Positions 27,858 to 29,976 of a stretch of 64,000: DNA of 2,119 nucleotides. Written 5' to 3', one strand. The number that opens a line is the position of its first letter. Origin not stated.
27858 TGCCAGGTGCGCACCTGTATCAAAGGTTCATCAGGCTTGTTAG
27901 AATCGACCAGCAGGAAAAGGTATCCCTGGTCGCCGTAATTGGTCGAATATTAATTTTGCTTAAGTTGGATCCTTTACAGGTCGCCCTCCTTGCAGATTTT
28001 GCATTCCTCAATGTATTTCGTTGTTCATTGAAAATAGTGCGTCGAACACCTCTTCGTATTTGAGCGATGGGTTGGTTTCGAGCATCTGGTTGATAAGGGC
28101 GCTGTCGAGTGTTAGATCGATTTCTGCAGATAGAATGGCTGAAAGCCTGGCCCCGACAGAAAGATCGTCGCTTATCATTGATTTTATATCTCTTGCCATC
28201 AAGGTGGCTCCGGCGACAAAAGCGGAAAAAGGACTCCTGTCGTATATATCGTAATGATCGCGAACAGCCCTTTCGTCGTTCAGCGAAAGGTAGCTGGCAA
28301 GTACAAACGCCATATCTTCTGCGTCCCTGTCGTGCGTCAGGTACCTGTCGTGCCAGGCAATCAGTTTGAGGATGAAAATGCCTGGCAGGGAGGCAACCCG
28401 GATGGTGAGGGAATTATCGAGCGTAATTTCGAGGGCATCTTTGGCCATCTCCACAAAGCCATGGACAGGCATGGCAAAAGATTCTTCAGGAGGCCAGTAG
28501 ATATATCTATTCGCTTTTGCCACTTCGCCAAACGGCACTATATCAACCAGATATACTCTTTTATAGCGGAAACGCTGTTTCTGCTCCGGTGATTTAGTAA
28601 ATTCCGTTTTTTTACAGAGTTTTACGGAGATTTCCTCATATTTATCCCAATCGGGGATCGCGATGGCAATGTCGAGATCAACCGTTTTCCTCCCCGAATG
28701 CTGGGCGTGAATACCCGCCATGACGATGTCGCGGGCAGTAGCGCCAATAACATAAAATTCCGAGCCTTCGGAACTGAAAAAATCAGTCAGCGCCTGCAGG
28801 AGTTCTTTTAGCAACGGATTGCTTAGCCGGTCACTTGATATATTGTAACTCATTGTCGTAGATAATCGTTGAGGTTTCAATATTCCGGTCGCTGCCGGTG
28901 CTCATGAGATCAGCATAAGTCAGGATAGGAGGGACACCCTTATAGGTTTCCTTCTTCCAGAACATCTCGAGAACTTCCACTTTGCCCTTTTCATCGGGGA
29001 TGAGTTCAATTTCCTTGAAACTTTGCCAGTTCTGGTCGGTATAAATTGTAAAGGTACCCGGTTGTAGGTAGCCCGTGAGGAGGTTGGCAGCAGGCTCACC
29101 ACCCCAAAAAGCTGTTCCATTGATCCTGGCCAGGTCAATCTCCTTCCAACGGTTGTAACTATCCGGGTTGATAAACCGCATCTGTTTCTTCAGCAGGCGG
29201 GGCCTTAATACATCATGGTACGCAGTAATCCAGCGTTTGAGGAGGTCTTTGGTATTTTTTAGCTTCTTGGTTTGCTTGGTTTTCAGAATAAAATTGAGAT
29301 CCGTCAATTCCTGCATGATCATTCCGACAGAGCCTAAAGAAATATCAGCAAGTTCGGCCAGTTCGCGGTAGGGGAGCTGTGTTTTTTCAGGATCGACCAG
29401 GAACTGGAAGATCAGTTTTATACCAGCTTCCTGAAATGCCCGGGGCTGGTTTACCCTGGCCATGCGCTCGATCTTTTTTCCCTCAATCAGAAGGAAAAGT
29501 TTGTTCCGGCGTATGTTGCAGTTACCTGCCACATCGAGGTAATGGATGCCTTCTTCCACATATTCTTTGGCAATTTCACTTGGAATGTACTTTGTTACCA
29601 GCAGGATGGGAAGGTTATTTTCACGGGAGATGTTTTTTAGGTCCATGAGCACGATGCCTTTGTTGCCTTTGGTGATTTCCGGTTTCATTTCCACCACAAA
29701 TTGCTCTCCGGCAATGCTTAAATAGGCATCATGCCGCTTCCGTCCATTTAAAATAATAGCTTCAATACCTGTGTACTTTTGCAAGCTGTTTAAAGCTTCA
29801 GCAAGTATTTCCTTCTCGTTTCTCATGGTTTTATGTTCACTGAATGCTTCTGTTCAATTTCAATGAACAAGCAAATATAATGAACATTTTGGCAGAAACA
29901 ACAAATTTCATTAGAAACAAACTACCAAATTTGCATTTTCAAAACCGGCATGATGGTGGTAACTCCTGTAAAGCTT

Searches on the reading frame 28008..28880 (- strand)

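Call 9: search_protein_families(library=pfam, proteins=[window:28008-28880:-], max_evalue=0.001)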
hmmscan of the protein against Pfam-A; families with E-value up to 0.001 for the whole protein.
window:28008-28880:- (290 aa): 1 family
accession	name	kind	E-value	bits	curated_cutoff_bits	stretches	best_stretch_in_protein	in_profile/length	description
PF08843.17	AbiEii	-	3.8e-06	27.4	22.5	1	34-215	7-191/238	Nucleotidyl transferase AbiEii toxin, Type IV TA system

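Call 86: search_protein_families(library=padloc, proteins=[window:28008-28880:-], max_evalue=0.0001)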
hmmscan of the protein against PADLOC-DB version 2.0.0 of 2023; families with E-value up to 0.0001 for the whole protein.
window:28008-28880:- (290 aa): 0 families

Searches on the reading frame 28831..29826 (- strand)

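Call 9: search_protein_families(library=pfam, proteins=[window:28831-29826:-], max_evalue=0.001)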
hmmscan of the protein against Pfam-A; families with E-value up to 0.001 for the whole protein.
window:28831-29826:- (331 aa): 1 family
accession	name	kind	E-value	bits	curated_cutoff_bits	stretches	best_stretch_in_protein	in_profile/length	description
PF09952.14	AbiEi_2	-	7.9e-24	85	21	1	188-326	1-141/143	Transcriptional regulator, AbiEi antitoxin, Type IV TA system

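Call 86: search_protein_families(library=padloc, proteins=[window:28831-29826:-], max_evalue=0.0001)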
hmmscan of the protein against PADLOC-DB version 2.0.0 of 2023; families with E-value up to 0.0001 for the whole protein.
window:28831-29826:- (331 aa): 0 families
